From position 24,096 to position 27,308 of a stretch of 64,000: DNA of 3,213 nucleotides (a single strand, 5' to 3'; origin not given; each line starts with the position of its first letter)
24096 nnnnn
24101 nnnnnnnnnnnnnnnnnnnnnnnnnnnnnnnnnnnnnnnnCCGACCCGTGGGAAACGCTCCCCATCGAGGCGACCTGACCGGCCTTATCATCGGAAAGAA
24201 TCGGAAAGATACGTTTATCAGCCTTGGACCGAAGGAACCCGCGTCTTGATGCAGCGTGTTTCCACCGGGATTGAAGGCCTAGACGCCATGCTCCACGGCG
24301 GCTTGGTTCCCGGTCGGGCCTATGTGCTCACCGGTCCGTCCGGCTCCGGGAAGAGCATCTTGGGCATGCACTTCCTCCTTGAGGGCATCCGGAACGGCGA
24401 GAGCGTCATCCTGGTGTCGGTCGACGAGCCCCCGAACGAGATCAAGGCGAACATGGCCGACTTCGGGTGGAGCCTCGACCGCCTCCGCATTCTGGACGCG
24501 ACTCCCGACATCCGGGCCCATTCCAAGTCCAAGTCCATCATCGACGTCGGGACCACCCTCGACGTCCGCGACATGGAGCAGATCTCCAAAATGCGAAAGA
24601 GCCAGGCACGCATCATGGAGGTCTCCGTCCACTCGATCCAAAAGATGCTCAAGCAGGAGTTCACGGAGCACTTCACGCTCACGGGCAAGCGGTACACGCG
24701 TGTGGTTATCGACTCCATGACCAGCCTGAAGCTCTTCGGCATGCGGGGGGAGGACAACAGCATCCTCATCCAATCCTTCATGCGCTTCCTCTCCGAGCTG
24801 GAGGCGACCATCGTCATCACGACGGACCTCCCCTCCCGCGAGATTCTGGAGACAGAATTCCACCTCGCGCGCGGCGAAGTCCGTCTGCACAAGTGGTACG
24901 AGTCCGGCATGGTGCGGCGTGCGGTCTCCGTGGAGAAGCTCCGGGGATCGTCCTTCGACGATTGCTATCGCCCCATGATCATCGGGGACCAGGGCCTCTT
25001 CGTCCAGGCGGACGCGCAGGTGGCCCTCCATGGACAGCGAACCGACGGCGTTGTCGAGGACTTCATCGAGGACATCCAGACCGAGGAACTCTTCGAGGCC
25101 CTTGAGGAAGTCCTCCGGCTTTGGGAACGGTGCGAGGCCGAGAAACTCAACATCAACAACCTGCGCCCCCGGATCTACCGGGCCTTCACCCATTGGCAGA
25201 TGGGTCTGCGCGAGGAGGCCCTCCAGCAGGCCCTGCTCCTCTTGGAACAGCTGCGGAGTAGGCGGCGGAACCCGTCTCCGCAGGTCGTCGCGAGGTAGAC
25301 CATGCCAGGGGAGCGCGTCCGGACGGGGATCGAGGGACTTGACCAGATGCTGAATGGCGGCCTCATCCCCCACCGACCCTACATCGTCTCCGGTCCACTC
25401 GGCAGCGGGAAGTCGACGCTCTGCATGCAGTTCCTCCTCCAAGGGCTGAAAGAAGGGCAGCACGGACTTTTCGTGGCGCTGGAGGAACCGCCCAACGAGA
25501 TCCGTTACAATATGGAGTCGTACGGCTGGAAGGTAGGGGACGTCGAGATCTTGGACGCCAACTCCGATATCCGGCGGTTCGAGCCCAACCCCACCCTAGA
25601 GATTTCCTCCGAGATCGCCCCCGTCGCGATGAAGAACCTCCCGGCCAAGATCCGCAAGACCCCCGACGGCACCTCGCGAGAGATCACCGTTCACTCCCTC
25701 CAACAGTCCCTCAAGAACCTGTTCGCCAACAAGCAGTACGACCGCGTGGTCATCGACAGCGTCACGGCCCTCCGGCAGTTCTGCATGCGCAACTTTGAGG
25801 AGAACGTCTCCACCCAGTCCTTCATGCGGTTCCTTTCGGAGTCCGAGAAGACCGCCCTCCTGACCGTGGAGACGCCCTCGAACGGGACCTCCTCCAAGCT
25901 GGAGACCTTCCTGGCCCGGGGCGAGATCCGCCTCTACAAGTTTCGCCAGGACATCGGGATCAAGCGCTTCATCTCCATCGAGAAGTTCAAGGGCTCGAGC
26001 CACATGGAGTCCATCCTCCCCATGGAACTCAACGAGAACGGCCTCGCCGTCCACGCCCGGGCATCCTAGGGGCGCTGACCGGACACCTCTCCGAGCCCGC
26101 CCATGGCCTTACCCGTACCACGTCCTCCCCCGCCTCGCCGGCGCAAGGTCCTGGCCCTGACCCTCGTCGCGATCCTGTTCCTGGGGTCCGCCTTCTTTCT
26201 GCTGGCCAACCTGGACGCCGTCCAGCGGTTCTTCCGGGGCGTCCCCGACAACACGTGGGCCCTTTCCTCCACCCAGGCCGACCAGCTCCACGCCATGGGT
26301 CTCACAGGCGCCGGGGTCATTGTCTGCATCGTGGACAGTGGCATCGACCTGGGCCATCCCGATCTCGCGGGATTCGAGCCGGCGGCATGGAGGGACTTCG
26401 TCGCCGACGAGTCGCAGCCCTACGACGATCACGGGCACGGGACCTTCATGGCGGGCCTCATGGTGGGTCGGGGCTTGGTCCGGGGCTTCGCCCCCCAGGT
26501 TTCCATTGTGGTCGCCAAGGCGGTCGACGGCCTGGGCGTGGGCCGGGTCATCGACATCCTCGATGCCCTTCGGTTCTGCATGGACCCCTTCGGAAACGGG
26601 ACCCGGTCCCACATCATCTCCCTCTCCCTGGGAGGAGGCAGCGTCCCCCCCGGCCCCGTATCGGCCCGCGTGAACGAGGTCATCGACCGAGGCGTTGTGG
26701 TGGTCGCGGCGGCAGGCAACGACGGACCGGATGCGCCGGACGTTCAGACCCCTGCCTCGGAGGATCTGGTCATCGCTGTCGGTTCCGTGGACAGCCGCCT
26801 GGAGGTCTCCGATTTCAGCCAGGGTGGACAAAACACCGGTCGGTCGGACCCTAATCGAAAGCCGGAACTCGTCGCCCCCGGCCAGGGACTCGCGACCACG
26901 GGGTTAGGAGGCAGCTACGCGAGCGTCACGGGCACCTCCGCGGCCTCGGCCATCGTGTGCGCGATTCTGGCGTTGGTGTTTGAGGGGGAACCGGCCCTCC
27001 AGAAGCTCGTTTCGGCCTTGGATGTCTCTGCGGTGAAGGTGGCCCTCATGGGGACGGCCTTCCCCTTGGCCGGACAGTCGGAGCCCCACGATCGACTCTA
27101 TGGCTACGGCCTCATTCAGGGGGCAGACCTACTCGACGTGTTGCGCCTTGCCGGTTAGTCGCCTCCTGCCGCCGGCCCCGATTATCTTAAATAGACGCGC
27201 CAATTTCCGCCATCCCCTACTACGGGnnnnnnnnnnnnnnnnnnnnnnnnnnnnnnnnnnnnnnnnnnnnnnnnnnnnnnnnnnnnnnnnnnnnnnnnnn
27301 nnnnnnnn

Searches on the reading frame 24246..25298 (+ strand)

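Call 49: search_protein_families(library=pfam, proteins=[window:24246-25298:+], max_evalue=0.0001)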
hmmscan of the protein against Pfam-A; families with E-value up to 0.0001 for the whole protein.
window:24246-25298:+ (350 aa): 2 families
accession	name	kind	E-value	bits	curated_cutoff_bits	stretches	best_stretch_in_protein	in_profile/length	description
PF06745.19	ATPase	-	3.2e-36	125.3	26.6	1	5-256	1-229/231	KaiC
PF05625.17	PAXNEB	-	4.9e-06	26.3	28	0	5-67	19-82/366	PAXNEB protein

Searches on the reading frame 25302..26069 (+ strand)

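Call 49: search_protein_families(library=pfam, proteins=[window:25302-26069:+], max_evalue=0.0001)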
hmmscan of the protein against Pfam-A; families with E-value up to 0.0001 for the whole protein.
window:25302-26069:+ (255 aa): 1 family
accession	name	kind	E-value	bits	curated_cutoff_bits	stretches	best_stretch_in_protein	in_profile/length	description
PF06745.19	ATPase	-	3.6e-42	144.7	26.6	1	6-253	1-229/231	KaiC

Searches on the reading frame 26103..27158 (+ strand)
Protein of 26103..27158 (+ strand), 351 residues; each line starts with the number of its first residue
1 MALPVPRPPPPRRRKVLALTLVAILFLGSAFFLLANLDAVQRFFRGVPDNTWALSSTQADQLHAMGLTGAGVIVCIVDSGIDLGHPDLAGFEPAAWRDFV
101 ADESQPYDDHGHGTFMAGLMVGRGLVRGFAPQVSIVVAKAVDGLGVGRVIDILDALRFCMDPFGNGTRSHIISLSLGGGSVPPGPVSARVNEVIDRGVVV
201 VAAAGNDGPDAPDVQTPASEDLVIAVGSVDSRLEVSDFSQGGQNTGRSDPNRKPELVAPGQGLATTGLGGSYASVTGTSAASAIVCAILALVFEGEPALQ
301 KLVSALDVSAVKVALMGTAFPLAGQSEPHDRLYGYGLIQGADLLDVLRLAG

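Call 49: search_protein_families(library=pfam, proteins=[window:26103-27158:+], max_evalue=0.0001)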
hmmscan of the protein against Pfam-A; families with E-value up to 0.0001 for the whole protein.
window:26103-27158:+ (351 aa): 1 family
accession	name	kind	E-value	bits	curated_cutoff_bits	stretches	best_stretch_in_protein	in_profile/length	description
PF00082.27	Peptidase_S8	-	2.1e-42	145.8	21.8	1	69-336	1-288/288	Subtilase family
